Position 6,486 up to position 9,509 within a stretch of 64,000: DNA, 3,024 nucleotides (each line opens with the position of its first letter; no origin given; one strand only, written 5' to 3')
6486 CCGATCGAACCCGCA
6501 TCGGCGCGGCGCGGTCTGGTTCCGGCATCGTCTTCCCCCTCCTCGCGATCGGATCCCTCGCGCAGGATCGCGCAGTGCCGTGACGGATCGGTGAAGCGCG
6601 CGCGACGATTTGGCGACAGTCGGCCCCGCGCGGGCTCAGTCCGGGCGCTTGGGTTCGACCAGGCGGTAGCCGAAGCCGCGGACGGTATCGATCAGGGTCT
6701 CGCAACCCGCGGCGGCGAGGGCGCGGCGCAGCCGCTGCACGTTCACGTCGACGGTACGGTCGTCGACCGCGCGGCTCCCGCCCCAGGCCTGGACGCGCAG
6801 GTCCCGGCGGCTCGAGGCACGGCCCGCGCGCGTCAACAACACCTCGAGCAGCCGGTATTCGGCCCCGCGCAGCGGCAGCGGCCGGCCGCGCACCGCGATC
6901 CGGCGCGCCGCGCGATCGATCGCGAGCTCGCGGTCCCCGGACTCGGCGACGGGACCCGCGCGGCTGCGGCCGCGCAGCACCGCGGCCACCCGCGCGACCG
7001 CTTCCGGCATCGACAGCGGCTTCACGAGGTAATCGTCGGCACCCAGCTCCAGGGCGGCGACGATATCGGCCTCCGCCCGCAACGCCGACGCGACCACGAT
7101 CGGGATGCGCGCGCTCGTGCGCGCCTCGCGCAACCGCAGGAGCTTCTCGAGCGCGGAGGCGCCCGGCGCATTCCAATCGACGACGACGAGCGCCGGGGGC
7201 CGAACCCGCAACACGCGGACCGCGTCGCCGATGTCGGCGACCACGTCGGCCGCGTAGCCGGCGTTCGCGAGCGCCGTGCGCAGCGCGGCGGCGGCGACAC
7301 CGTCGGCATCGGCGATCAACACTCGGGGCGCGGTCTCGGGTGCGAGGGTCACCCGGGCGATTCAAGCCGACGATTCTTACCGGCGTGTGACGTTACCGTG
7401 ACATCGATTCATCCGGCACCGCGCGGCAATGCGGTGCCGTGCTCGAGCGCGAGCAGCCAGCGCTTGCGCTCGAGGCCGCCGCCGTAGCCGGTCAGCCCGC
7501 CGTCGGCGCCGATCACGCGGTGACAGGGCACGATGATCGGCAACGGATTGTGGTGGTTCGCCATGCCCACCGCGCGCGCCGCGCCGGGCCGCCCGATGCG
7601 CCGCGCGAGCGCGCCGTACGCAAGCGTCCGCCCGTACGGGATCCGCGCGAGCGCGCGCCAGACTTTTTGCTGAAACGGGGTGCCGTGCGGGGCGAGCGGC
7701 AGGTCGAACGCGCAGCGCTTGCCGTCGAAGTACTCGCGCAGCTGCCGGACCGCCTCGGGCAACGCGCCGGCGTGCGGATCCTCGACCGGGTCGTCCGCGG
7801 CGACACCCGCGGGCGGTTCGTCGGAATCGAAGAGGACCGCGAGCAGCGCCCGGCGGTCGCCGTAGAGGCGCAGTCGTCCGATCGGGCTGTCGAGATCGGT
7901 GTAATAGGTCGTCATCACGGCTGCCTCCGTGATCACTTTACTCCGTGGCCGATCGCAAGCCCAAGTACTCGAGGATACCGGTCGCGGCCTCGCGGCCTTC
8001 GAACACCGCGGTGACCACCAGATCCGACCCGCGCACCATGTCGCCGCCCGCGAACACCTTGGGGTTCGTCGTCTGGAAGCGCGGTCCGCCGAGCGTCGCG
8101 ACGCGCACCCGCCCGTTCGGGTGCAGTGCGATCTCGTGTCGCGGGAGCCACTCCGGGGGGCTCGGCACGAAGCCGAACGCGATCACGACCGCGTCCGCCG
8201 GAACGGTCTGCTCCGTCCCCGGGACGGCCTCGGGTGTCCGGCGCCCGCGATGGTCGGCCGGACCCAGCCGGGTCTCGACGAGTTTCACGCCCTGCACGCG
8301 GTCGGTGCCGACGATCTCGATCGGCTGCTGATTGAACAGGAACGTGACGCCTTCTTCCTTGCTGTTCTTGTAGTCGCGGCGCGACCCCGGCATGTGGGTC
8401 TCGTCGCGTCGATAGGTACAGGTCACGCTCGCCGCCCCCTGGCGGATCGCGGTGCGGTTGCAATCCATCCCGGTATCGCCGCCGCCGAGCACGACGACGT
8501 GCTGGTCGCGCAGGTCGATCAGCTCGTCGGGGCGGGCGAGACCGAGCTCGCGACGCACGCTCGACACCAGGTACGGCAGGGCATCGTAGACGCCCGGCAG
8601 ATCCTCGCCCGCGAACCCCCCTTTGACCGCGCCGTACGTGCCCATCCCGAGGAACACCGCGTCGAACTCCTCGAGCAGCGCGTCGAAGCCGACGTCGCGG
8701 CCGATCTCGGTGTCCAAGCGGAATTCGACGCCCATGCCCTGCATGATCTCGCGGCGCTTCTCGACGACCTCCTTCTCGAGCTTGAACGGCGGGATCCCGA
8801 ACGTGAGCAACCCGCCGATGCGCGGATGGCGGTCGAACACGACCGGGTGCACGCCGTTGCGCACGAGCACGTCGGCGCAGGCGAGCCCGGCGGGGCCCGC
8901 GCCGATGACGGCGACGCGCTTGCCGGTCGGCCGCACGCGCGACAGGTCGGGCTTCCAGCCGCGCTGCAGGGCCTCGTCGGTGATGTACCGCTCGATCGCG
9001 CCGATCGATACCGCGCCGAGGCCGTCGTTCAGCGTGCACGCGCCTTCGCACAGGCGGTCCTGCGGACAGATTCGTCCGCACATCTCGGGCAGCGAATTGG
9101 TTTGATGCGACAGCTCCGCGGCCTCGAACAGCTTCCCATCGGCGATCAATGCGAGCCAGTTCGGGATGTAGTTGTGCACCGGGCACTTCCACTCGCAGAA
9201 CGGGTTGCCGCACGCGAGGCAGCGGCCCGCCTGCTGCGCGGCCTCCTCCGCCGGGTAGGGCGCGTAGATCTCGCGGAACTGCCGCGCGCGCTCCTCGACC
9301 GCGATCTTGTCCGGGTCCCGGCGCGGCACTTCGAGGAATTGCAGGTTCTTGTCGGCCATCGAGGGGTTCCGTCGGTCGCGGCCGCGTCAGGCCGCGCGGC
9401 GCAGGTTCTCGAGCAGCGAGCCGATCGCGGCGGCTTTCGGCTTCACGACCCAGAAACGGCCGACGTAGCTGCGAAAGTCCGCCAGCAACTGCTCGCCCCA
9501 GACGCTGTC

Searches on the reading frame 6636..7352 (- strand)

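Call 69: search_protein_families(library=pfam, proteins=[window:6636-7352:-], max_evalue=0.001)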
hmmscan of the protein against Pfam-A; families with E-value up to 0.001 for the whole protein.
window:6636-7352:- (238 aa): 2 families
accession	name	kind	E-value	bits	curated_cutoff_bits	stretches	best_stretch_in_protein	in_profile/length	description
PF00486.34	Trans_reg_C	-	4.8e-20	71.9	26.2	1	156-231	1-77/77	Transcriptional regulatory protein, C terminal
PF00072.30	Response_reg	-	5.5e-16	59.2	30.2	1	11-122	1-110/111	Response regulator receiver domain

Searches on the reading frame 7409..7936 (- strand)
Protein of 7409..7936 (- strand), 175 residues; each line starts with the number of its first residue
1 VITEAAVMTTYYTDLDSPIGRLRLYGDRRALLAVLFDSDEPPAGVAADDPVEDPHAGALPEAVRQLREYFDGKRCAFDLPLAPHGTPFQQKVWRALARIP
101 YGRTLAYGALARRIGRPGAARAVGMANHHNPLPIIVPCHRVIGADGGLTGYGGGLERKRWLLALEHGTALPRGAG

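Call 69: search_protein_families(library=pfam, proteins=[window:7409-7936:-], max_evalue=0.001)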
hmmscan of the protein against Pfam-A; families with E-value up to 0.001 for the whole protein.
window:7409-7936:- (175 aa): 2 families
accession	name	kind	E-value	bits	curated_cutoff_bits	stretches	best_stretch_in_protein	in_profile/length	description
PF01035.26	DNA_binding_1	-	1.6e-37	127.7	27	1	87-166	1-80/81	6-O-methylguanine DNA methyltransferase, DNA binding domain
PF02870.21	Methyltransf_1N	-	1.5e-11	45.1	21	1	11-83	2-71/71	6-O-methylguanine DNA methyltransferase, ribonuclease-like domain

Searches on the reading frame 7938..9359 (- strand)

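Call 69: search_protein_families(library=pfam, proteins=[window:7938-9359:-], max_evalue=0.001)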
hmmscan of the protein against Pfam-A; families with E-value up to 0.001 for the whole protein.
window:7938-9359:- (473 aa): 14 families
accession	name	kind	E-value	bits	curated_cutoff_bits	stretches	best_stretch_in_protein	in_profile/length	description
PF14691.11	Fer4_20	-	3.8e-39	133.4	25.8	1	24-134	1-112/113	Dihydroprymidine dehydrogenase domain II, 4Fe-4S cluster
PF07992.20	Pyr_redox_2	-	1e-28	101.1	26.1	2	148-455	2-291/291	Pyridine nucleotide-disulphide oxidoreductase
PF00070.33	Pyr_redox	-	5.1e-12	46.6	22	1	287-360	1-79/82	Pyridine nucleotide-disulphide oxidoreductase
PF13450.12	NAD_binding_8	-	2e-08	34.8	21.9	1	151-185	1-35/68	NAD(P)-binding Rossmann-like domain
PF13738.12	Pyr_redox_3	-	2.3e-08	34.1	30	0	151-181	2-32/305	Pyridine nucleotide-disulphide oxidoreductase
PF12831.13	FAD_oxidored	-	3.7e-08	33.5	27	1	149-214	2-65/416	FAD dependent oxidoreductase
PF01946.23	Thi4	-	1.8e-06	27.8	26.2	1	149-213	20-84/235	Thi4 family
PF03486.20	HI0933_like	-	1.6e-05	24.9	50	0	148-182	2-36/244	HI0933-like protein Rossmann domain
PF01494.25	FAD_binding_3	-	2.4e-05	24.2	22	1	149-179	4-34/349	FAD binding domain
PF21799.2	MurD-like_N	-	3.4e-05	24.5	27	0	147-178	1-32/88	Mur ligase MurD-like, N-terminal domain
PF00743.25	FMO-like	-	3.5e-05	22.9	22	1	147-187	2-42/532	Flavin-binding monooxygenase-like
PF13241.12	NAD_binding_7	-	0.00017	22.6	22.1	0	281-313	3-34/104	Putative NAD(P)-binding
PF01266.30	DAO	-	0.00021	21.4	27.9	1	148-182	1-35/353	FAD dependent oxidoreductase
PF01262.27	AlaDh_PNT_C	-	0.00073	19.5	23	0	148-179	30-61/214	Alanine dehydrogenase/PNT, C-terminal domain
